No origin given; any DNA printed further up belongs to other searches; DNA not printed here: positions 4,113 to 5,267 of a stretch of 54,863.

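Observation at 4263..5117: Orphan truncated [FeFe]-hydrogenase H-domain homologue lacking the proton-relay cysteine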

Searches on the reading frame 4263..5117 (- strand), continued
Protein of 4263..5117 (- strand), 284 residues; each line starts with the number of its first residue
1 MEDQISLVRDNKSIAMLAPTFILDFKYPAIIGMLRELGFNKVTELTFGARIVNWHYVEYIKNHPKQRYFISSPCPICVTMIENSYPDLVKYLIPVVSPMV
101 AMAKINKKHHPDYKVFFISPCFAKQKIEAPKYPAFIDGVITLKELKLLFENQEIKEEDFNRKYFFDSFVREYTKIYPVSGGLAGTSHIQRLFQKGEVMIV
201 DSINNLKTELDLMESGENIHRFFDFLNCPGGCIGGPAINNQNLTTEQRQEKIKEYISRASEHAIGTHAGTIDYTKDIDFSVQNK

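Call 62: search_protein_families(library=ncbifam, proteins=[L001:11020-11898:-, L026:2423-3343:+, L037:1368-2429:-, L057:4768-5682:+], max_evalue=0.001)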
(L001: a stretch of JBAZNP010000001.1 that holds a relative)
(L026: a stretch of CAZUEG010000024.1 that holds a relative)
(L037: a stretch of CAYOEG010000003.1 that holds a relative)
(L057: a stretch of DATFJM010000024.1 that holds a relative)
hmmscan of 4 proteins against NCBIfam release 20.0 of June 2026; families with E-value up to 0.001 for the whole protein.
L001:11020-11898:- (293 aa): 77 families (the best 25 are shown)
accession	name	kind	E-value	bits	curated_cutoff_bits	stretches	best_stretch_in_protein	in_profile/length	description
NF045574.1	sacti_mat_StsB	exception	1.6e-31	109.6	625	1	18-197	100-280/466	StsB family radical SAM/SPASM domain sactipeptide maturase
TIGR04051.1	rSAM_NirJ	equivalog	3.6e-28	98.6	515.45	1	17-207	5-202/354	heme d1 biosynthesis radical SAM protein NirJ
TIGR04546.1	rSAM_ahbC_deAc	equivalog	4.1e-28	98.3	650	1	16-212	41-244/390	12,18-didecarboxysiroheme deacetylase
TIGR04545.1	rSAM_ahbD_hemeb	equivalog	6e-28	98.3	500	1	17-186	3-174/339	heme b synthase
TIGR04053.2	TIGR04053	equivalog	2.5e-26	92.8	395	1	16-186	10-189/366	TIGR04053 family radical SAM/SPASM domain-containing protein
TIGR02668.1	moaA_archaeal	equivalog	5.1e-26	91.3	325.25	1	15-223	11-223/303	GTP 3',8-cyclase MoaA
TIGR04347.1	pseudo_SAM_Halo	equivalog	2e-25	89.9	525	1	16-216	40-236/390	TIGR04347 family pseudo-SAM/SPASM protein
TIGR02666.1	moaA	equivalog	8.3e-25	87.4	284.05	1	19-196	15-202/336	GTP 3',8-cyclase MoaA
TIGR04054.1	rSAM_NirJ1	equivalog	1.7e-24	86.2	650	1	16-201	38-228/387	putative heme d1 biosynthesis radical SAM protein NirJ1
TIGR04133.1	rSAM_w_lipo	hypoth_equivalog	1.8e-24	86.3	425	1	14-219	24-236/350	TIGR04133 family radical SAM/SPASM protein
NF038283.1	viperin_w_prok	equivalog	1.1e-23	83.8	180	1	15-258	3-254/281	viperin family antiviral radical SAM protein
NF001199.0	PRK00164.2-1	equivalog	6.1e-23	81.4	231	1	15-192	13-194/308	GTP 3',8-cyclase MoaA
TIGR04055.1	rSAM_NirJ2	equivalog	8.9e-23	81.3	500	1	17-157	3-146/326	putative heme d1 biosynthesis radical SAM protein NirJ2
TIGR03962.1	mycofact_rSAM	equivalog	2.9e-22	79.3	265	1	15-174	13-175/339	mycofactocin radical SAM maturase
TIGR02109.1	PQQ_syn_pqqE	equivalog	2.9e-22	79.1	381.35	1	17-230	10-231/358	pyrroloquinoline quinone biosynthesis protein PqqE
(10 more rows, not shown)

L026:2423-3343:+ (307 aa): 6 families
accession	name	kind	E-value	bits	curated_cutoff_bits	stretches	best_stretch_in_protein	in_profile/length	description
TIGR04470.1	rSAM_mob_pairB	equivalog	1.3e-47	162.6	410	1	8-274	4-255/285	radical SAM mobile pair protein B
NF033668.1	rSAM_PA0069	hypoth_equivalog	5.2e-40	137.5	360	1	3-245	36-276/348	PA0069 family radical SAM protein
NF038135.1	rSAM_Rv2578c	equivalog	7.9e-37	127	430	1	10-273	45-316/317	Rv2578c family radical SAM protein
NF038136.1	rSAM_Rv_intein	exception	2.3e-30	106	700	1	60-273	358-573/574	intein-containing Rv2578c family radical SAM protein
TIGR04070.1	photo_TT_lyase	equivalog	5.8e-08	32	400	1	13-213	68-253/338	spore photoproduct lyase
TIGR03886.1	lyase_spl_fam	equivalog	7.6e-05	22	437.55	0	153-195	201-243/346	spore photoproduct lyase family protein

L037:1368-2429:- (354 aa): 35 families (the best 25 are shown)
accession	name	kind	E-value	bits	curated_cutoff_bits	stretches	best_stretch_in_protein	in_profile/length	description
TIGR00539.1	hemN_rel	equivalog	2.8e-82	276.7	205.4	1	5-335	2-327/361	radical SAM family heme chaperone HemW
NF005133.0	PRK06582.1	equivalog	1.7e-75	254.5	597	1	2-321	10-338/390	coproporphyrinogen III oxidase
TIGR04107.1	rSAM_HutW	equivalog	1.8e-55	188.5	400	1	6-296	42-336/419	heme anaerobic degradation radical SAM methyltransferase ChuW/HutW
NF004567.0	PRK05904.1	equivalog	1.2e-54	185.9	355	1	5-329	8-320/353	coproporphyrinogen III oxidase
TIGR03994.1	rSAM_HemZ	equivalog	3.9e-54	184.3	321.4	1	3-287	84-379/401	coproporphyrinogen dehydrogenase HemZ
NF006067.1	PRK08208.1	equivalog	1.5e-46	159.2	380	1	2-273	34-303/427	STM4012 family radical SAM protein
TIGR00538.1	hemN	equivalog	1.5e-44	152.5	324.95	1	3-295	49-358/454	oxygen-independent coproporphyrinogen III oxidase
NF006064.0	PRK08207.2-2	equivalog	1.1e-42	146.7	504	1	2-293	143-449/465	coproporphyrinogen III oxidase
NF006060.0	PRK08207.1-3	equivalog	1.6e-38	132.7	653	1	3-270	149-436/477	coproporphyrinogen III oxidase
NF006385.0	PRK08629.1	equivalog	1.7e-35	122.7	355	1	6-333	55-369/439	coproporphyrinogen III oxidase family protein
NF006061.0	PRK08207.1-4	equivalog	1.7e-32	112.9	702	1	2-238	172-412/501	coproporphyrinogen III oxidase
NF006062.0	PRK08207.1-5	equivalog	3.6e-32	111.8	1007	1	3-236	148-388/476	coproporphyrinogen III oxidase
NF006066.0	PRK08207.2-5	equivalog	2.9e-31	108.7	1117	1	2-286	189-493/518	coproporphyrinogen III oxidase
NF006059.0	PRK08207.1-1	equivalog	2e-27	96.1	1012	1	4-237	172-409/496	coproporphyrinogen III oxidase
NF006063.0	PRK08207.2-1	equivalog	2.5e-27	95.7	1074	1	4-299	193-508/518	coproporphyrinogen III oxidase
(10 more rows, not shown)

L057:4768-5682:+ (305 aa): 29 families (the best 25 are shown)
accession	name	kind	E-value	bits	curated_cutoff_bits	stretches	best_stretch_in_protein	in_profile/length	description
TIGR04337.1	AmmeMemoSam_rS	hypoth_equivalog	1.8e-77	260.6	220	1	19-305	9-286/349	AmmeMemoRadiSam system radical SAM enzyme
TIGR02493.1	PFLA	equivalog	1.5e-16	60.5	231.75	1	89-252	24-186/235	pyruvate formate-lyase-activating protein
TIGR02666.1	moaA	equivalog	1.2e-14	54.1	284.05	1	89-249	19-180/336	GTP 3',8-cyclase MoaA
TIGR02495.1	NrdG2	equivalog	3.4e-14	52.6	131.15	1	85-249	21-180/193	anaerobic ribonucleoside-triphosphate reductase activating protein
TIGR04038.1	tatD_link_rSAM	subfamily_domain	4e-14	52.8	129.7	1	86-247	14-180/192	TatD family nuclease-associated radical SAM protein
TIGR04041.1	activase_YjjW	hypoth_equivalog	1.4e-11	44.3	250.2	1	102-253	79-228/276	YjjW family glycine radical enzyme activase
TIGR02668.1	moaA_archaeal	equivalog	1.4e-11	43.9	325.25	1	87-249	17-173/303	GTP 3',8-cyclase MoaA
NF001199.0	PRK00164.2-1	equivalog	3e-11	43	231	1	87-248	19-174/308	GTP 3',8-cyclase MoaA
TIGR02494.1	PFLE_PFLC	subfamily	4.4e-11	42.6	174.35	1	111-251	99-241/293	glycyl-radical enzyme activating protein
NF008356.0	PRK11145.1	equivalog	7.5e-11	41.8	375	1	88-252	28-191/246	pyruvate formate lyase 1-activating protein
TIGR04003.1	rSAM_BssD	equivalog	3.1e-10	39.7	496.45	1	116-249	108-244/314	[benzylsuccinate synthase]-activating enzyme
NF043069.1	T4HPD_activ_SAM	equivalog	5.2e-10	39.2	425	1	93-251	84-241/299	trans-4-hydroxy-L-proline dehydratase activase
NF048010.1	SfplDhtActHpsHDes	equivalog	1.1e-09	37.6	430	1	138-252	140-252/298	(2S)-3-sulfopropanediol dehydratase activating enzyme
TIGR04055.1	rSAM_NirJ2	equivalog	3.7e-08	33.3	500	1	87-252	7-164/326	putative heme d1 biosynthesis radical SAM protein NirJ2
NF041298.1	rSAM_mat_DynA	equivalog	5.2e-07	29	450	1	88-250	9-175/356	dynobactin maturation radical SAM/SPASM protein DynA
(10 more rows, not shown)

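Call 73: list_cluster_members(proteins=[P0334, P0273, P0313, P0283, P0321, P0297, P0347, P0271, P0362, P0333])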
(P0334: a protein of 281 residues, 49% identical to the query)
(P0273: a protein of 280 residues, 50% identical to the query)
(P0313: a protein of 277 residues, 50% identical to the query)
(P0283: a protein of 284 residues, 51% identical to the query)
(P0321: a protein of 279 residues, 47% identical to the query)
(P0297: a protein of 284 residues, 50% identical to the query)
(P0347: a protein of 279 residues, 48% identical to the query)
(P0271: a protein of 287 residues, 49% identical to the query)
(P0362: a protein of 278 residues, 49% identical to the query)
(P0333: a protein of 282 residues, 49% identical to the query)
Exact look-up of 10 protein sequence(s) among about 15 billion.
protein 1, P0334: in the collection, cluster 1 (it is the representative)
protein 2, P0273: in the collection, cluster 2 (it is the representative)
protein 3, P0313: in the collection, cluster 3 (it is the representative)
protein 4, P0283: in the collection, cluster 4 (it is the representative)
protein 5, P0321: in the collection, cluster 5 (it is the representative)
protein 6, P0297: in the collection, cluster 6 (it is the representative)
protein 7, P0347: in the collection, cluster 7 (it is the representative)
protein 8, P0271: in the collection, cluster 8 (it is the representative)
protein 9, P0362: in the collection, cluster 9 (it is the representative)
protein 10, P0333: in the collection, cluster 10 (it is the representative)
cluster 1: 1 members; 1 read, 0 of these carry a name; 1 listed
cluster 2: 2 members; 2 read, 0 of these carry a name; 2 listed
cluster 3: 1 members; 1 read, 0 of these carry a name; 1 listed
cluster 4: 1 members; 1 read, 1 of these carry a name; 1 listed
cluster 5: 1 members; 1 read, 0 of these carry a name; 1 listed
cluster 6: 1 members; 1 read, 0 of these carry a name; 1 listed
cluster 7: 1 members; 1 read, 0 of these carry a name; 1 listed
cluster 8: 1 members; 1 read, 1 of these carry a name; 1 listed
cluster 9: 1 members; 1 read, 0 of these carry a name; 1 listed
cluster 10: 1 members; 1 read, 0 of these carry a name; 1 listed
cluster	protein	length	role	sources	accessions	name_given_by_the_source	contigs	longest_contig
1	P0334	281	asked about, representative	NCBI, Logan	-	-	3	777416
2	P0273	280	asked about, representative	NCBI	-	-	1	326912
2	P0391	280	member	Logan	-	-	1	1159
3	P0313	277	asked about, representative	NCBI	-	-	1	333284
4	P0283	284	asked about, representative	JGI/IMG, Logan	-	iron only hydrogenase large subunit-like protein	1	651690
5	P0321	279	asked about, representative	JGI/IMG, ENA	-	-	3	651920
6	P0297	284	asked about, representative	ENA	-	-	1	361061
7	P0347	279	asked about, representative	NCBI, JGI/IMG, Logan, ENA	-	-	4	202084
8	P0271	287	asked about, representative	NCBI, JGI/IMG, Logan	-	iron only hydrogenase large subunit-like protein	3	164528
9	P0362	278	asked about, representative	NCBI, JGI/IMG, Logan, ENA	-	-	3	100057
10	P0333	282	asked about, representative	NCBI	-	-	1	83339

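Call 74: find_encoding_contigs(protein=P0334, flank=10000, max_places=3)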
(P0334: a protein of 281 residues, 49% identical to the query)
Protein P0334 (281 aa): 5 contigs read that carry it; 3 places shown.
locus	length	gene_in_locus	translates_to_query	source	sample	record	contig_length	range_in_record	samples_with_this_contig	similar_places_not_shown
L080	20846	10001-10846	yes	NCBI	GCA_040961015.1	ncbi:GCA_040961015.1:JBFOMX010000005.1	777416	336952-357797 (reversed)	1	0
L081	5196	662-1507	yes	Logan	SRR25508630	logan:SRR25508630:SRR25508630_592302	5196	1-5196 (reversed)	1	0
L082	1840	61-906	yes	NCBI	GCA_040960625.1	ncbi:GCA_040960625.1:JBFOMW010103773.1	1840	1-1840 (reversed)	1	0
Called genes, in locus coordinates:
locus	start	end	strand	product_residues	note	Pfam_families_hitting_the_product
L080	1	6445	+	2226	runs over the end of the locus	-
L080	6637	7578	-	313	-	PF08271:Zn_Ribbon_TF, PF00382:TFIIB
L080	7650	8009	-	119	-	PF01201:Ribosomal_S8e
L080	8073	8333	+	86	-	PF01423:LSM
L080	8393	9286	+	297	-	PF23023:Anti-Pycsar_Apyc1, PF00753:Lactamase_B, PF13691:Lactamase_B_4, PF12706:Lactamase_B_2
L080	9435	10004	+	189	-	PF00561:Abhydrolase_1 (faint), PF06821:Ser_hydrolase, PF08538:DUF1749 (weak), PF10230:LIDHydrolase (faint)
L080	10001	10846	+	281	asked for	PF02906:Fe_hyd_lg_C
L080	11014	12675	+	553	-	PF00587:tRNA-synt_2b, PF03129:HGTP_anticodon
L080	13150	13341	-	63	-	PF00833:Ribosomal_S17e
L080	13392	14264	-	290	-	-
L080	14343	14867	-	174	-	PF02778:tRNA_int_endo_N, PF01974:tRNA_int_endo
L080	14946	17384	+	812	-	PF00133:tRNA-synt_1, PF01406:tRNA-synt_1e (faint), PF09334:tRNA-synt_1g, PF13603:tRNA-synt_1_2, PF00133:tRNA-synt_1, PF09334:tRNA-synt_1g (weak), PF08264:Anticodon_1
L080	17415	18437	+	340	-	-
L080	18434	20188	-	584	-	PF01411:tRNA-synt_2c, PF07973:tRNA_SAD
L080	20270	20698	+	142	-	-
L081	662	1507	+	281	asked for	PF02906:Fe_hyd_lg_C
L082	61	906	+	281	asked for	PF02906:Fe_hyd_lg_C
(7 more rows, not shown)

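Call 75: find_encoding_contigs(protein=P0001, flank=5000, max_places=3)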
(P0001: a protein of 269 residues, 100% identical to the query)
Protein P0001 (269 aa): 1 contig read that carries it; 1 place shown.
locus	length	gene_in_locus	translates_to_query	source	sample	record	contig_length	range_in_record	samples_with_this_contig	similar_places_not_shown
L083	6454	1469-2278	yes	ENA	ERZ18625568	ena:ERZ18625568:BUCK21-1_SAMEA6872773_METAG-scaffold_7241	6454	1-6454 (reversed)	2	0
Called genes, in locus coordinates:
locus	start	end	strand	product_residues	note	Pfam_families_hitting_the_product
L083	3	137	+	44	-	?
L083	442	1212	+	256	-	PF00300:His_Phos_1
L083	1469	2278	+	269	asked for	PF02906:Fe_hyd_lg_C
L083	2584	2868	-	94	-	-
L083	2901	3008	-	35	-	-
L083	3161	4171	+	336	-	PF03706:LPG_synthase_TM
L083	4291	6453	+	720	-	PF00690:Cation_ATPase_N, PF00122:E1-E2_ATPase, PF00702:Hydrolase, PF13246:Cation_ATPase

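Call 79: search_protein_families(library=pfam, proteins=[L076:9387-9902:-, L002:10866-11399:+, L030:9338-9916:-, L034:1374-1949:+, L014:10917-11294:+, L011:6236-6541:+], max_evalue=1)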
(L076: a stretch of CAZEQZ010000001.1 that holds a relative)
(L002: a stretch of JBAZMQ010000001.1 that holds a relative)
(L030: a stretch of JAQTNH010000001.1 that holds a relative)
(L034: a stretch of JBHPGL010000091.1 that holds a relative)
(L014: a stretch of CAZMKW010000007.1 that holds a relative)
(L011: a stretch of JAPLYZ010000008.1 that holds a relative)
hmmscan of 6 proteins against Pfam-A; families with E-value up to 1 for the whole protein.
L076:9387-9902:- (172 aa): 0 families

L002:10866-11399:+ (178 aa): 1 family
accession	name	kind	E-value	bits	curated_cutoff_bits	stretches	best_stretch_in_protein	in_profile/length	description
PF12822.12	ECF_trnsprt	-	0.0028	18.1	30.7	1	20-169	8-168/169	ECF transporter, substrate-specific component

L030:9338-9916:- (193 aa): 1 family
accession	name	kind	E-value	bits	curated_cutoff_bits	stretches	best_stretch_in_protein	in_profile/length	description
PF03137.26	OATP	-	0.13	11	25.8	1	4-116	277-378/545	Organic Anion Transporter Polypeptide (OATP) family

L034:1374-1949:+ (192 aa): 0 families

L014:10917-11294:+ (126 aa): 4 families
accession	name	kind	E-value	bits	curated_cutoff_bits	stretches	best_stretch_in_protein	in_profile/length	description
PF04123.18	DUF373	-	0.0036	17.2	28.3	1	16-124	129-239/335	Domain of unknown function (DUF373)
PF19762.4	DUF6249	-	0.23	11.9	33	1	11-62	58-102/104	Domain of unknown function (DUF6249)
PF09656.15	PGPGW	-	0.37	10.8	23.3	1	68-89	1-22/53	Putative transmembrane protein (PGPGW)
PF05915.17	TMEM_230_134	-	0.6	10.7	26.8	0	11-57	59-98/119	Transmembrane proteins 230/134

L011:6236-6541:+ (102 aa): 0 families

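Call 82: search_solved_structures(query=A3, max_evalue=10, show_alignments=2)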
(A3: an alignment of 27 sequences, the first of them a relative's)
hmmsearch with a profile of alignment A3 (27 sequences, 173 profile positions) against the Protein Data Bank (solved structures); distinct sequences matched with E-value up to 10: 3.
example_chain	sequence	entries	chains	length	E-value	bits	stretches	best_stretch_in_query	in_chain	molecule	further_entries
8gtg_A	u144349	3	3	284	1.9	11.7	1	101-156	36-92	Isoform CRF-R2 of Corticotropin-releasing factor receptor 1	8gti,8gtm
4k5y_A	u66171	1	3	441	6.1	10.1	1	101-156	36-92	Corticotropin-releasing factor receptor 1, T4-Lysozyme chimeric construct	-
4z9g_A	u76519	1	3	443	6.2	10.1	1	101-156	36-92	Corticotropin-releasing factor receptor 1,Lysozyme,Corticotropin-releasing factor receptor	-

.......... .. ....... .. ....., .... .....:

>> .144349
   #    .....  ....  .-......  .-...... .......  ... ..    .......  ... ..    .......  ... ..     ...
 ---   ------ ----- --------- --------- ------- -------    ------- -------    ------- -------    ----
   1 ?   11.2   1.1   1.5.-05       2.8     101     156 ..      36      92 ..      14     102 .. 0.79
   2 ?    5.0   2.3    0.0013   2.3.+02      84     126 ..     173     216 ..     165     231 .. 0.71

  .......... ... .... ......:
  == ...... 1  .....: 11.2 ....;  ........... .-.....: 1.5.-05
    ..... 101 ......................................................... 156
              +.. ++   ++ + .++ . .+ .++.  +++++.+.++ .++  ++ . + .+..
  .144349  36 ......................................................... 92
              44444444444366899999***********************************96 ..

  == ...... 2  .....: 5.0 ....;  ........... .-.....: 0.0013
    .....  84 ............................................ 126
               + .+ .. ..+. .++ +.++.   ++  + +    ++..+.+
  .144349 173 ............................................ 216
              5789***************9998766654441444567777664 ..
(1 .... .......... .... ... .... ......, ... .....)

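Call 86: predict_structure(protein=window:4263-5117:-)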
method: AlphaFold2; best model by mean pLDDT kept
length: 284 residues; sequences in the alignment: 1
mean_pLDDT: 32.6   pTM: 0.20
mean pLDDT of the five models: 32.6, 32.0, 29.7, 28.7, 27.7
residues with pLDDT >= 90: 0; 70-90: 0; 50-70: 1; < 50: 283
segments of 3 or more residues with pLDDT < 50: 1-243, 245-284
pLDDT, mean of each block of 10 residues (from residue 1): 25 31 32 39 31 35 36 30 33 29 28 26 25 28 35 33 28 29 33 36 35 38 34 33 44 43 31 35 29
secondary structure, 60 per line:
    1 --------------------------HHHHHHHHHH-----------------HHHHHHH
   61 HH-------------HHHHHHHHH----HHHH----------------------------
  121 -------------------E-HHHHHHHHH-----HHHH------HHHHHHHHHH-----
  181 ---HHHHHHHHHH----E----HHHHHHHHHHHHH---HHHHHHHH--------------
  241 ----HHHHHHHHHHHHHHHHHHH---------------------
elements in order: H27-36 H54-62 H76-84 H89-92 H142-150 H156-159 H166-175 H184-193 H203-215 H219-226 H245-263
